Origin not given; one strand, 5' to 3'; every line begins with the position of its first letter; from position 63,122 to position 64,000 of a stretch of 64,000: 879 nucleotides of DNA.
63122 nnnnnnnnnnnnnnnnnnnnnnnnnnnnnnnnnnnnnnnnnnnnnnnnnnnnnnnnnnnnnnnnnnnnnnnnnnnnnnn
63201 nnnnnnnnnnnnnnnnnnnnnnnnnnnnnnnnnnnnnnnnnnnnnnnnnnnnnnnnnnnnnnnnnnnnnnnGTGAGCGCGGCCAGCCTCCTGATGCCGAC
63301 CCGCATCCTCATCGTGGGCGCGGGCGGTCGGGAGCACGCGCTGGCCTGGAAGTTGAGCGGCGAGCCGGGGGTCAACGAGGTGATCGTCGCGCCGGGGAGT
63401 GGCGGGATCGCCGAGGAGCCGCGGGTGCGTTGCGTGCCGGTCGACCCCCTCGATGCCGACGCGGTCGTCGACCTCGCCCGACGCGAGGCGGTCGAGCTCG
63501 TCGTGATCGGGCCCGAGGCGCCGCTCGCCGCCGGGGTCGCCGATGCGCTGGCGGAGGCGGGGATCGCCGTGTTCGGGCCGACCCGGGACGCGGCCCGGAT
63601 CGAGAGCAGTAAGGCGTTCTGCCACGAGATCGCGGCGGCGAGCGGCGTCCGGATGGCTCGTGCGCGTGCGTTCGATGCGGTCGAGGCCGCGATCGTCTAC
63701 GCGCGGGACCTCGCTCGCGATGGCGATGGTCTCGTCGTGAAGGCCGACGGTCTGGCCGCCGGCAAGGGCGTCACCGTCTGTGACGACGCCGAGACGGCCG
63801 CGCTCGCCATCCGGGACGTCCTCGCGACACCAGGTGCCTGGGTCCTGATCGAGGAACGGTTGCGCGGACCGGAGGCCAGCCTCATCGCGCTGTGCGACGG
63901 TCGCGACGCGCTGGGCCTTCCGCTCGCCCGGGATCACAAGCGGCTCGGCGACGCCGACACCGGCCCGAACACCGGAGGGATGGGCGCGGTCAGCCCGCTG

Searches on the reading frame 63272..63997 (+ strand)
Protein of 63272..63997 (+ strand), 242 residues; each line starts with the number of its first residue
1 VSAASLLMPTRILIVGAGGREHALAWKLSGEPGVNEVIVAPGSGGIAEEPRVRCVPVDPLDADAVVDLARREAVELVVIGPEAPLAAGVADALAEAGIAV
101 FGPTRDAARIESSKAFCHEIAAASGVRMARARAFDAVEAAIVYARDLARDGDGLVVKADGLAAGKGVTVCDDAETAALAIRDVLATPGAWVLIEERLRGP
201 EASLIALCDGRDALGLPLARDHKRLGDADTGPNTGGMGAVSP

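Call 52: search_protein_families(library=pfam, proteins=[window:63272-63997:+], max_evalue=0.001)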
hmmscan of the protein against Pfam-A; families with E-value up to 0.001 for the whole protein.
window:63272-63997:+ (242 aa): 2 families
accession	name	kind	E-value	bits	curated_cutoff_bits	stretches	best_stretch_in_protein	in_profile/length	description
PF01071.24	GARS_A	-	1.3e-36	126.7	27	1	112-242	1-134/194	Phosphoribosylglycinamide synthetase, ATP-grasp (A) domain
PF02844.21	GARS_N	-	4.1e-35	121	29.5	1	11-111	2-100/100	Phosphoribosylglycinamide synthetase, N domain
